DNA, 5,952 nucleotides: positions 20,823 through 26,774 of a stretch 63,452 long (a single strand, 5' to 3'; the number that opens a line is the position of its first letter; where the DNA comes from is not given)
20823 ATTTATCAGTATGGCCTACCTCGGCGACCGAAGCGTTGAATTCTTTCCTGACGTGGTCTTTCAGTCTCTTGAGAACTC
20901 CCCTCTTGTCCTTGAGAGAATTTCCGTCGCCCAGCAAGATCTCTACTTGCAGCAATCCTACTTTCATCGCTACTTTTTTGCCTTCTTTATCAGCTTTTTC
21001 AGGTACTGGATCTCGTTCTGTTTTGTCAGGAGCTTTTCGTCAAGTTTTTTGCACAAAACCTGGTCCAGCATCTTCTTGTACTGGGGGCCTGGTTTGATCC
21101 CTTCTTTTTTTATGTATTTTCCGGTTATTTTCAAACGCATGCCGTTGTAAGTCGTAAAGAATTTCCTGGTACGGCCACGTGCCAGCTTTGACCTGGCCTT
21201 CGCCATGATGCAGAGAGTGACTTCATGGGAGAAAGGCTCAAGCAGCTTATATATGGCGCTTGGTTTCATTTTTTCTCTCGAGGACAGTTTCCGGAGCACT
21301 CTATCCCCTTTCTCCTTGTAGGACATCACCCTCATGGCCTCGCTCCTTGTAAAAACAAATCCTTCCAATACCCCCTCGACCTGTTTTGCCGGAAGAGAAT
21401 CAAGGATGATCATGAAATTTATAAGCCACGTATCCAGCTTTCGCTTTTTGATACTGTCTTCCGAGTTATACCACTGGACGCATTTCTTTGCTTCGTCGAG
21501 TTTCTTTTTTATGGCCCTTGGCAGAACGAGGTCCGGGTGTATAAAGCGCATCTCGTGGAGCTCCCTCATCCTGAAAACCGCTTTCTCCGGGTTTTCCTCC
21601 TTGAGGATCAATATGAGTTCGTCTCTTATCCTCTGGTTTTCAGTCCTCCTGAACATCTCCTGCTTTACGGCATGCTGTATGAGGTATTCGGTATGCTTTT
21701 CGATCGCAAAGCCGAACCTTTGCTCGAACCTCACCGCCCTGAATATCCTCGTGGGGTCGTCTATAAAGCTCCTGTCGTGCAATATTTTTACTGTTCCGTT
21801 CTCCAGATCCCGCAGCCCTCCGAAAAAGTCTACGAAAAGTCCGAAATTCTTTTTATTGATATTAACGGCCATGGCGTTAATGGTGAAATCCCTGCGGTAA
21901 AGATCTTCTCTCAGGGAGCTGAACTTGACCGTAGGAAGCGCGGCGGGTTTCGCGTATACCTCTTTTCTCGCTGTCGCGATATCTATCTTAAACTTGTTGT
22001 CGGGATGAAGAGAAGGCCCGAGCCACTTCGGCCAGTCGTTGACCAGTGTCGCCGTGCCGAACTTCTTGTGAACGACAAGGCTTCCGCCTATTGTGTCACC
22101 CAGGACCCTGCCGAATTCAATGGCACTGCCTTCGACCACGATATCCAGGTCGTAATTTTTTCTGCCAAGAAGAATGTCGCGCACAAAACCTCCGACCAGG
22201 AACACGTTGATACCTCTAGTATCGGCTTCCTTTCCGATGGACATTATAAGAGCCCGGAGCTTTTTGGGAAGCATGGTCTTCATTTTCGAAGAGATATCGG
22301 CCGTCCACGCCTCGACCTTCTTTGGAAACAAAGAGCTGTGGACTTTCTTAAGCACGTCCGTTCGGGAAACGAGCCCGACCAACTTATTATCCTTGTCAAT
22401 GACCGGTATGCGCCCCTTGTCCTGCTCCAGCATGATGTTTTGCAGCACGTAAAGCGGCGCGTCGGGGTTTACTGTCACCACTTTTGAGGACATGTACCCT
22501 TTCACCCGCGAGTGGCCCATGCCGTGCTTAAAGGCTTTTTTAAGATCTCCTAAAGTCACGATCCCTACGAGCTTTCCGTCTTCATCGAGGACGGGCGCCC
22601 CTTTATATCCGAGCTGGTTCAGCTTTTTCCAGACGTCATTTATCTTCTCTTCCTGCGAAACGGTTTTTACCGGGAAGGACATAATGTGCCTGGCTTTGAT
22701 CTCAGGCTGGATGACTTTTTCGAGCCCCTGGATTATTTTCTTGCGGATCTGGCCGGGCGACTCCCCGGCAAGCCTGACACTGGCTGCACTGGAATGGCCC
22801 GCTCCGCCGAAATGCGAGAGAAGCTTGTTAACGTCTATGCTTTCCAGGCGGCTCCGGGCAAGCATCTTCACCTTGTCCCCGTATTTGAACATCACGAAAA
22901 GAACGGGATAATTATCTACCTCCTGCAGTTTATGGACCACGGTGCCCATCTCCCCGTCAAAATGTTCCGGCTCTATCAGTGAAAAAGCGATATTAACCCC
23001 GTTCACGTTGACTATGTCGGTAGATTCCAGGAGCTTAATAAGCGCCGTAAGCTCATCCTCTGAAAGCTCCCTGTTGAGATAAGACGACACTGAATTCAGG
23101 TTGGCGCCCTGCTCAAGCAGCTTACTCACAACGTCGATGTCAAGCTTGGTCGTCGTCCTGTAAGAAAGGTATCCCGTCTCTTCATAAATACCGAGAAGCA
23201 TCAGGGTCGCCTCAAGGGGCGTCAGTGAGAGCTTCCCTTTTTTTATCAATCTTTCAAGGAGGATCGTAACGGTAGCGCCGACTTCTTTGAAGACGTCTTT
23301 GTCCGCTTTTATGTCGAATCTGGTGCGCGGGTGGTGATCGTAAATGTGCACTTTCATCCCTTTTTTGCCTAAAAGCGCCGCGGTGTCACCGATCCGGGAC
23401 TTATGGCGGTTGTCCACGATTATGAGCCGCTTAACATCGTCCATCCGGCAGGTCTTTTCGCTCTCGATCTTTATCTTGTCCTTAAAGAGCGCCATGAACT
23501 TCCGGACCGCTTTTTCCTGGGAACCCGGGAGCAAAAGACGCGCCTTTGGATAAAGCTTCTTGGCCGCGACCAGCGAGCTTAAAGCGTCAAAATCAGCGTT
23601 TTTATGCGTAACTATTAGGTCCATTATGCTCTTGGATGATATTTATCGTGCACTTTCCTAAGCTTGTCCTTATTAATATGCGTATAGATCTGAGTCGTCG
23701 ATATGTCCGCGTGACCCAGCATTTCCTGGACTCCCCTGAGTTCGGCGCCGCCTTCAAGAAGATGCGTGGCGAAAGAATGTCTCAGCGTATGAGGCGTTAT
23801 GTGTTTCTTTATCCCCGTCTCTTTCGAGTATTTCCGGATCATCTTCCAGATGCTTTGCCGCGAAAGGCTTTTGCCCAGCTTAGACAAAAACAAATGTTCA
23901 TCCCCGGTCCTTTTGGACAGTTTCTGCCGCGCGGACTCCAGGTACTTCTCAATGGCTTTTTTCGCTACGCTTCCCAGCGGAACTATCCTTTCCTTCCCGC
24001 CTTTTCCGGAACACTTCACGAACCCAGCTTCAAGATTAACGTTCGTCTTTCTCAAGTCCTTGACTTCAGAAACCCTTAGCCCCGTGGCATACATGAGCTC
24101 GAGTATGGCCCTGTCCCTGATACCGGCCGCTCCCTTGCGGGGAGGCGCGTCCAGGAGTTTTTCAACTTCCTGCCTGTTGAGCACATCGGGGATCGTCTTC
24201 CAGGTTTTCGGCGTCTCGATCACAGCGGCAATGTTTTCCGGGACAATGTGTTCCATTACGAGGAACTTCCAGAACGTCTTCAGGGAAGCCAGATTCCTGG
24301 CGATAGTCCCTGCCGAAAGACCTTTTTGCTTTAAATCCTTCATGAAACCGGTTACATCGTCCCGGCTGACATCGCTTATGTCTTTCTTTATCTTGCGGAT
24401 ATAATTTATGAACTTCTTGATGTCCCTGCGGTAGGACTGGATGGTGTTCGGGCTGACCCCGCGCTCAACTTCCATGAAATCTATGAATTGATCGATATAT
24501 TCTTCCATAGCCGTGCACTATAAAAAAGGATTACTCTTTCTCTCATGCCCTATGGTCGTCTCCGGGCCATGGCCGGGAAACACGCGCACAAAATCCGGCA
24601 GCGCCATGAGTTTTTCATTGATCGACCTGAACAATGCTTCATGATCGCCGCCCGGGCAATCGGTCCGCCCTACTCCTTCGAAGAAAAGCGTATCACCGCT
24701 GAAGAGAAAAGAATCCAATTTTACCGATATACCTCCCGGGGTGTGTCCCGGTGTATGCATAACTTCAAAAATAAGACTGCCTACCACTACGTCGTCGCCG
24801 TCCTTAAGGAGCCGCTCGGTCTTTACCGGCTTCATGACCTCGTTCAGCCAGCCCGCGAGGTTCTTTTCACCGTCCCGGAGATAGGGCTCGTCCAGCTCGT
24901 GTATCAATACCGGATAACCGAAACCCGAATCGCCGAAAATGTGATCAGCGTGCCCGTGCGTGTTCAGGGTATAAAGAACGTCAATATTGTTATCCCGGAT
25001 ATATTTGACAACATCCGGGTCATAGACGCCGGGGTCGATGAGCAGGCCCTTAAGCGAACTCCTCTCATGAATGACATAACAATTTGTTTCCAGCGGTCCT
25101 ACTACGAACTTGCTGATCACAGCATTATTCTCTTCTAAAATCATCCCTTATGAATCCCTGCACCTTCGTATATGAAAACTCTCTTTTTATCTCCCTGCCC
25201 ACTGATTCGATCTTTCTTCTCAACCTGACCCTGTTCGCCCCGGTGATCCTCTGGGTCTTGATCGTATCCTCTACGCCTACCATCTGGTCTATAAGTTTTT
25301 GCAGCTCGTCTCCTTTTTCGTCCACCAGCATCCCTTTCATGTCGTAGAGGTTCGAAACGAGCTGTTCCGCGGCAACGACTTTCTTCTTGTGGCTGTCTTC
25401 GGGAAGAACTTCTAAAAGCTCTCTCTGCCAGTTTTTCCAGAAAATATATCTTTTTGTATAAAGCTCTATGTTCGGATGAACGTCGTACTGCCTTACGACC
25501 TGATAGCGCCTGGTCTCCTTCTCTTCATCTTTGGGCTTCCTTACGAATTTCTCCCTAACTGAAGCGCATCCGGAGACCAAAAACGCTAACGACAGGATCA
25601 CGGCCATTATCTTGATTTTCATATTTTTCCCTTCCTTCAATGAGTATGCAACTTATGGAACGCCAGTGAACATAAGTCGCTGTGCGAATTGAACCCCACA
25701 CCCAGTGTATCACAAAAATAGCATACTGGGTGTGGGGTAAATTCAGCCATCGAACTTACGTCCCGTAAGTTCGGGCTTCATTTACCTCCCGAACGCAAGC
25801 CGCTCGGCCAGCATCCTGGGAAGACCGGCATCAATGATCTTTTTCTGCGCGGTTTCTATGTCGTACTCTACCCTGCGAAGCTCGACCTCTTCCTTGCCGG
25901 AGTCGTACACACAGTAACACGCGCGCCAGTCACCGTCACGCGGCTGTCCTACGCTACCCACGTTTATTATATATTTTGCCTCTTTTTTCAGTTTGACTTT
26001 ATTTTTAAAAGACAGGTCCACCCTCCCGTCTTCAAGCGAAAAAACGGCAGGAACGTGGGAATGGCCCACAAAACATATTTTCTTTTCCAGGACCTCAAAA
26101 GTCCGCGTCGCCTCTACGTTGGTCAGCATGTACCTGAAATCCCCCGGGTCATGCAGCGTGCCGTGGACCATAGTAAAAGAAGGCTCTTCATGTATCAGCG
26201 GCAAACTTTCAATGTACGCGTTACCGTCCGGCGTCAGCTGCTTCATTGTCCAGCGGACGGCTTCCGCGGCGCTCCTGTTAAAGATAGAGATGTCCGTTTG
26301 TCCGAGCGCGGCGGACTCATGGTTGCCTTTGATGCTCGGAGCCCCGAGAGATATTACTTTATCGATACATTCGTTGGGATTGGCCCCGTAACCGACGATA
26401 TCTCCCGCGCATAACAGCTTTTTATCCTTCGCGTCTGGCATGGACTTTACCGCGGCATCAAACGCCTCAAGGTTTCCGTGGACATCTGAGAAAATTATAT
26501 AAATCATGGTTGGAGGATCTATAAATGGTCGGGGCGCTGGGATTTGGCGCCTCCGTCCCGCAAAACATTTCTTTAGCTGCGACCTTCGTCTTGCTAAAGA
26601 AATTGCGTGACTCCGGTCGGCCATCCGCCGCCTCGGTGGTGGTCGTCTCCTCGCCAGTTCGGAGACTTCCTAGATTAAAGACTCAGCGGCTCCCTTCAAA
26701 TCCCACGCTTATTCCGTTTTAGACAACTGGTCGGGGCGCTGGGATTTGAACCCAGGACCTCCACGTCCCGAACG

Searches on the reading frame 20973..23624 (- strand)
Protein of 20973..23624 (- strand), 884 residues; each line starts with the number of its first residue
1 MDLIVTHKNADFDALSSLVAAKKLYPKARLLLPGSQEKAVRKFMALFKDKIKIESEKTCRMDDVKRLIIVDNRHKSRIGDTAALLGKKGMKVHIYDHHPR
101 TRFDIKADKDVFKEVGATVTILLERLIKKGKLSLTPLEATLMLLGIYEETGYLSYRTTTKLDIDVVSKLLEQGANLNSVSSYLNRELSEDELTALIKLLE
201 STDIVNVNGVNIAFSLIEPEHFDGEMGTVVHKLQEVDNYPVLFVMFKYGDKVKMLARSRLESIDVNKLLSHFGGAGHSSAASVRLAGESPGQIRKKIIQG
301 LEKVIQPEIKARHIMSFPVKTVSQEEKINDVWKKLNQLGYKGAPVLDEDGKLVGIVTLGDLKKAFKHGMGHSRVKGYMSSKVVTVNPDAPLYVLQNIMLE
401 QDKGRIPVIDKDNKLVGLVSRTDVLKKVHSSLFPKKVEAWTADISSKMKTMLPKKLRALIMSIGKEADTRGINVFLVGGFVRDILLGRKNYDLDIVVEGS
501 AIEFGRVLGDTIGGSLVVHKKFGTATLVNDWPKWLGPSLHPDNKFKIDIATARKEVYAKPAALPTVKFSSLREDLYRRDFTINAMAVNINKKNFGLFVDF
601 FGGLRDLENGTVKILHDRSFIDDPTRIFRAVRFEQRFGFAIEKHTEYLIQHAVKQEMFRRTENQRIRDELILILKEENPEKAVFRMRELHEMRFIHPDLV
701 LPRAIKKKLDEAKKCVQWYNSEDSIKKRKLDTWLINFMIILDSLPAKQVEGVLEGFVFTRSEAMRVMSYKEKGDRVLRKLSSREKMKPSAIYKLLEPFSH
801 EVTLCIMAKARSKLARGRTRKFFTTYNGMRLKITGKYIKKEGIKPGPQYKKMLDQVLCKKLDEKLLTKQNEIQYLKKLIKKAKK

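Call 99: search_protein_families(library=pfam, proteins=[window:20973-23624:-], max_evalue=0.001)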
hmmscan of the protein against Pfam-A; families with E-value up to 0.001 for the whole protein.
window:20973-23624:- (884 aa): 5 families
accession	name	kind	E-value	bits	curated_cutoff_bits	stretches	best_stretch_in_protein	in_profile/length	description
PF00571.33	CBS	-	3.5e-29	101.3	24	2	374-429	1-56/57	CBS domain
PF01743.26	PolyA_pol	-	5.1e-28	98.4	23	1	474-612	1-125/126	Poly A polymerase head domain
PF01368.27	DHH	-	7.1e-11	42.9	28.1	1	3-146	3-125/125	DHH family, N-terminal domain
PF02272.25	DHHA1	-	4.3e-06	27.6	25.9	1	212-298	4-97/102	DHHA1 domain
PF12627.12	PolyA_pol_RNAbd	-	4.5e-05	23.6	22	1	638-699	1-60/64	Probable RNA and SrmB- binding site of polymerase A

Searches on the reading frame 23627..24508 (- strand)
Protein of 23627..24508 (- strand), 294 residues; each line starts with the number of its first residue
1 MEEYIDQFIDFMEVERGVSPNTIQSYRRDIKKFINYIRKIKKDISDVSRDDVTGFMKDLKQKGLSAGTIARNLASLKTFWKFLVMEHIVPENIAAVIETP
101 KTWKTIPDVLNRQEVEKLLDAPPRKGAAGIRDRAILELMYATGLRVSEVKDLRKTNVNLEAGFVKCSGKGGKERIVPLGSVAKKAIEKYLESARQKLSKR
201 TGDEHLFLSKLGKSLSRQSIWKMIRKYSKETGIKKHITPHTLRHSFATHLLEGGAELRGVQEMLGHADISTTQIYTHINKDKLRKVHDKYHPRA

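Call 111: search_protein_families(library=pfam, proteins=[window:23627-24508:-], max_evalue=0.0001)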
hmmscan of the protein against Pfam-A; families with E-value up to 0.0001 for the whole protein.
window:23627-24508:- (294 aa): 4 families
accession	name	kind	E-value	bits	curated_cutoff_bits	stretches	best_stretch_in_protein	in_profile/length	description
PF00589.27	Phage_integrase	-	2.4e-53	180.9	27.1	1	109-280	2-170/172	Phage integrase family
PF02899.23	Phage_int_SAM_1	-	1.2e-22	80.4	22.3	1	5-86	1-82/83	Phage integrase, N-terminal SAM-like domain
PF13495.12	Phage_int_SAM_4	-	1.4e-12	48.3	27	1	5-83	2-78/85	Phage integrase, N-terminal SAM-like domain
PF13102.12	Phage_int_SAM_5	-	1.9e-07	31.8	22.3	1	3-93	4-92/98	Phage integrase SAM-like domain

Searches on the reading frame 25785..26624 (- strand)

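Call 111: search_protein_families(library=pfam, proteins=[window:25785-26624:-], max_evalue=0.0001)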
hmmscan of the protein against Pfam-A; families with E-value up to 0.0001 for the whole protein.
window:25785-26624:- (280 aa): 2 families
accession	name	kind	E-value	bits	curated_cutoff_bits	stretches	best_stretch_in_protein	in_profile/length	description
PF12850.12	Metallophos_2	-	1.3e-15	58.2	27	1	40-241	1-150/154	Calcineurin-like phosphoesterase superfamily domain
PF00149.33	Metallophos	-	3.4e-11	44.4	21.5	1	43-192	4-191/191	Calcineurin-like phosphoesterase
